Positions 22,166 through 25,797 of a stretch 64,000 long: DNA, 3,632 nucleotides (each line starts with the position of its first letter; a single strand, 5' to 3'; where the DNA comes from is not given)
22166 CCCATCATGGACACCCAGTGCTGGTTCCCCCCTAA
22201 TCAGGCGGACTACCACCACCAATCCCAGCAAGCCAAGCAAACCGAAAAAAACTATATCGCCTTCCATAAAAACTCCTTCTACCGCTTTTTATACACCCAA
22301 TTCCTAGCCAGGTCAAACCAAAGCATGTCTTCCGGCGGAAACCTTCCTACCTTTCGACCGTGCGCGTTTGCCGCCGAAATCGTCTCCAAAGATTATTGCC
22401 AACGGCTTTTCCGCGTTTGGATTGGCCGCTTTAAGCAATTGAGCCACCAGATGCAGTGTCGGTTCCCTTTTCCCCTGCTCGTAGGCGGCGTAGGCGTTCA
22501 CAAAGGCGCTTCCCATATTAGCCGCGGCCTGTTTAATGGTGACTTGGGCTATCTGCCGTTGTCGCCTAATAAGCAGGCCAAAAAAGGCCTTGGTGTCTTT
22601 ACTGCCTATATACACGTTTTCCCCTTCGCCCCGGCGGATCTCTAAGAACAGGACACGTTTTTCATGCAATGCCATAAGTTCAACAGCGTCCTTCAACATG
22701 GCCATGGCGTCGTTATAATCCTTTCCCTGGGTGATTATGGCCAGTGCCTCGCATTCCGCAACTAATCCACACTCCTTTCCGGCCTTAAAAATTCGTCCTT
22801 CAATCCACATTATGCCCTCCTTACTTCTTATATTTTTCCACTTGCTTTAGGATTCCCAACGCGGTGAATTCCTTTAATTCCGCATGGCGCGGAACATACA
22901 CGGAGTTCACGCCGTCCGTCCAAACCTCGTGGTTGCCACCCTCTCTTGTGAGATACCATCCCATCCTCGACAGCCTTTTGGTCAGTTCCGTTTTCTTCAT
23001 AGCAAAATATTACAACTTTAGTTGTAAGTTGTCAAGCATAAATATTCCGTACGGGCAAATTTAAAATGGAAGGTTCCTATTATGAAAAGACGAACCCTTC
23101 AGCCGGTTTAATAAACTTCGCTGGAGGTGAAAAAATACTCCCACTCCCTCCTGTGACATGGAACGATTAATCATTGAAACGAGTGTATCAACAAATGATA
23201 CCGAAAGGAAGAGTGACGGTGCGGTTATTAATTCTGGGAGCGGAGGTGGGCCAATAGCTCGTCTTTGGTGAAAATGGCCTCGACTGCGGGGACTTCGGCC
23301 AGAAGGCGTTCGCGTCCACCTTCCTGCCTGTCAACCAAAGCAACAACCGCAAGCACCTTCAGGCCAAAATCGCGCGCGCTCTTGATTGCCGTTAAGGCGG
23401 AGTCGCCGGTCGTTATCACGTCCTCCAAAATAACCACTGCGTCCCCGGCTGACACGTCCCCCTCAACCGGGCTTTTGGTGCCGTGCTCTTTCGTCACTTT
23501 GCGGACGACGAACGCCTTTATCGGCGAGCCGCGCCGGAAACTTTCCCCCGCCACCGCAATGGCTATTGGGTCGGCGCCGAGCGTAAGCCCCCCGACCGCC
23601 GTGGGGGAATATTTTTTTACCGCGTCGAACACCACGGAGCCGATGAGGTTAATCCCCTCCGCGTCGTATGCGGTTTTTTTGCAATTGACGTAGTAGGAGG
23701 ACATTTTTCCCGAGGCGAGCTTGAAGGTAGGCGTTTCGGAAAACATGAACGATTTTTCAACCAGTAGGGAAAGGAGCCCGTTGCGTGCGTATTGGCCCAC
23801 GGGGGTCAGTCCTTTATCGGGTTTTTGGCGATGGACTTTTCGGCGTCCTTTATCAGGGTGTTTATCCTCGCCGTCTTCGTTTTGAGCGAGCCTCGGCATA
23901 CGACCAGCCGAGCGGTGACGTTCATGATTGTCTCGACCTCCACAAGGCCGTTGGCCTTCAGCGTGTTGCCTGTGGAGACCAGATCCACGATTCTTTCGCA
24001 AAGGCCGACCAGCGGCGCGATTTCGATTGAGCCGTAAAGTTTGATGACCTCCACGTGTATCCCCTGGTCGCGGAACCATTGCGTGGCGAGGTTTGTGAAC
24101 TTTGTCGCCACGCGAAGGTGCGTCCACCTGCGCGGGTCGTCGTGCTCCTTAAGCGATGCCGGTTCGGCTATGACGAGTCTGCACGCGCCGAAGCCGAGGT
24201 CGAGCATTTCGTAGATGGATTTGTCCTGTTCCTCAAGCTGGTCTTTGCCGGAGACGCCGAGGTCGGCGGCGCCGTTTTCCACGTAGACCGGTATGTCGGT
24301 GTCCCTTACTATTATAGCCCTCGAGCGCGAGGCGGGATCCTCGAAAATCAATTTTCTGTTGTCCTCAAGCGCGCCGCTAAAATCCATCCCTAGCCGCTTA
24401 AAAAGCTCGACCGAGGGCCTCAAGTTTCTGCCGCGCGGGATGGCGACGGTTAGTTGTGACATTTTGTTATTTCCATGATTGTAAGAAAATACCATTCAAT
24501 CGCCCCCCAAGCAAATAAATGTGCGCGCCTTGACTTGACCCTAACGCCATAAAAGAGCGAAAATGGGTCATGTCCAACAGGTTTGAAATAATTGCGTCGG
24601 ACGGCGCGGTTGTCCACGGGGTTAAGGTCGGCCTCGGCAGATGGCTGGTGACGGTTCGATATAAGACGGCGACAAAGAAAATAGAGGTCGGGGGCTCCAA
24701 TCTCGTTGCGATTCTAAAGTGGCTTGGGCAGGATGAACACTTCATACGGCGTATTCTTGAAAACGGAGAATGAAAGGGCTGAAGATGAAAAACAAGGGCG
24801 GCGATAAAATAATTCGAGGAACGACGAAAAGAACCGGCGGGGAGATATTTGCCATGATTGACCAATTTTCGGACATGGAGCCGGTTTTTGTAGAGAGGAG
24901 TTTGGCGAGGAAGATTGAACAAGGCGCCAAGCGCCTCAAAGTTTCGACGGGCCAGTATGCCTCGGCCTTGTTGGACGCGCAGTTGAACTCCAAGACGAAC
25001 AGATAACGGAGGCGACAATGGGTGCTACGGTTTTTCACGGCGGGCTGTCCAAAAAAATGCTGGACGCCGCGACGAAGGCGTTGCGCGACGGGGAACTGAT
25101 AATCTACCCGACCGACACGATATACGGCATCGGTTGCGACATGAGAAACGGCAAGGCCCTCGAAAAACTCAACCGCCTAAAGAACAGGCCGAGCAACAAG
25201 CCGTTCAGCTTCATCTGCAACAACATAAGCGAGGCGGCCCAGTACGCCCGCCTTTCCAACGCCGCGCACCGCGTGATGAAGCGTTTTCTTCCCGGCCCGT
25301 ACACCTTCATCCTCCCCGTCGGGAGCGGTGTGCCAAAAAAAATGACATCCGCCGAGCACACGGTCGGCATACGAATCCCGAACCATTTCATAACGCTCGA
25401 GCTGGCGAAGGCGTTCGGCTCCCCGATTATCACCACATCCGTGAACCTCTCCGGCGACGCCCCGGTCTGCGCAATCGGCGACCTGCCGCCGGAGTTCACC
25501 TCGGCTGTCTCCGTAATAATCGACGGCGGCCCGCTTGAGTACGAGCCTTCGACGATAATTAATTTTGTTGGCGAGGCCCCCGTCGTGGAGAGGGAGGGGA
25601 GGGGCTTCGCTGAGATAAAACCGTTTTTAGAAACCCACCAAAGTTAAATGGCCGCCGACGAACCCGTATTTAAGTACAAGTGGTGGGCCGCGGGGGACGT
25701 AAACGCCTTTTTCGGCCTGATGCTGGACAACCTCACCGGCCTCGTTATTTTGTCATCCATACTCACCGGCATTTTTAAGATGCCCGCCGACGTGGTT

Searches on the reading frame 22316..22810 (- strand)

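Call 6: search_protein_families(library=pfam, proteins=[window:22316-22810:-], max_evalue=0.01)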
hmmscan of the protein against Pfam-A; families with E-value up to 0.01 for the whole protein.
seq(165 aa): 3 families
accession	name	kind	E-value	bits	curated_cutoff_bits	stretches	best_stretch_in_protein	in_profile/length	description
PF13560.12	HTH_31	-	0.00017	22.3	27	1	77-128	2-53/64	Helix-turn-helix domain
PF01381.28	HTH_3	-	0.005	17.3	23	1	81-128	1-47/55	Helix-turn-helix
PF15731.11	MqsA_antitoxin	-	0.0063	17.1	30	0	77-127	70-118/131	Antitoxin component of bacterial toxin-antitoxin system, MqsA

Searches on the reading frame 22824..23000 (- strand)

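Call 6: search_protein_families(library=pfam, proteins=[window:22824-23000:-], max_evalue=0.01)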
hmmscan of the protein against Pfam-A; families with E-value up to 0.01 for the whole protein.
seq(59 aa): 1 family
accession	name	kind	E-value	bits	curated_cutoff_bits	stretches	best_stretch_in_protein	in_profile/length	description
PF07927.17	HicA_toxin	-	6e-09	36.3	27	1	5-54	3-56/58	HicA toxin of bacterial toxin-antitoxin,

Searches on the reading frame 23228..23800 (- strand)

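Call 39: search_protein_families(library=pfam, proteins=[window:23228-23800:-], max_evalue=0.001)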
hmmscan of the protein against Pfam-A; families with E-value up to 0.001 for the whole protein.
window:23228-23800:- (190 aa): 2 families
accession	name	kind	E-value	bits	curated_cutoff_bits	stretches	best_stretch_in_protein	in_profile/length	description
PF00156.33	Pribosyltran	-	8.3e-05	22.4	26.3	1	64-164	28-132/158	Phosphoribosyl transferase domain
PF14681.12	UPRTase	-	0.00051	20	27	1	116-178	118-180/206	Uracil phosphoribosyltransferase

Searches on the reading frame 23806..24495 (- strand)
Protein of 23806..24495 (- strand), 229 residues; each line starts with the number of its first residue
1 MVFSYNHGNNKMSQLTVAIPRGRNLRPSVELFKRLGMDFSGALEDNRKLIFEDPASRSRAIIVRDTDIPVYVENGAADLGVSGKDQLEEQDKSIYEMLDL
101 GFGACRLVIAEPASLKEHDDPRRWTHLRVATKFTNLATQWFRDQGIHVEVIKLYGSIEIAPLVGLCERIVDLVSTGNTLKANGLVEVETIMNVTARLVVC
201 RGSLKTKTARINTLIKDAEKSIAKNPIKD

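Call 39: search_protein_families(library=pfam, proteins=[window:23806-24495:-], max_evalue=0.001)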
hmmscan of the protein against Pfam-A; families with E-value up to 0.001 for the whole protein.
window:23806-24495:- (229 aa): 1 family
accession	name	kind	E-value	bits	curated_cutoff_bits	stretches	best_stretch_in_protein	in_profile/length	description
PF01634.23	HisG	-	2.7e-54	183.8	25.5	1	64-217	1-155/158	ATP phosphoribosyltransferase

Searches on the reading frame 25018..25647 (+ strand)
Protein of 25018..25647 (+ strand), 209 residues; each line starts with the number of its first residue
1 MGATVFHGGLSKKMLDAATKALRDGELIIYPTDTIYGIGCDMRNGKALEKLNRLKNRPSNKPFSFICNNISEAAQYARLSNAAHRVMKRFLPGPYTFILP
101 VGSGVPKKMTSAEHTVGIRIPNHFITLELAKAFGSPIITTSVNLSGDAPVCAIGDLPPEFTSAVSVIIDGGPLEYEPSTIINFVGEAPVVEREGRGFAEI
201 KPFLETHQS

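Call 39: search_protein_families(library=pfam, proteins=[window:25018-25647:+], max_evalue=0.001)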
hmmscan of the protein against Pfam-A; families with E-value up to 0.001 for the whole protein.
window:25018-25647:+ (209 aa): 1 family
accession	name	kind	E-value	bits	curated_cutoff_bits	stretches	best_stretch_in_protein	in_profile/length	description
PF01300.24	Sua5_yciO_yrdC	-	3.6e-54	183.4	25.1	1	20-194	1-178/178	Telomere recombination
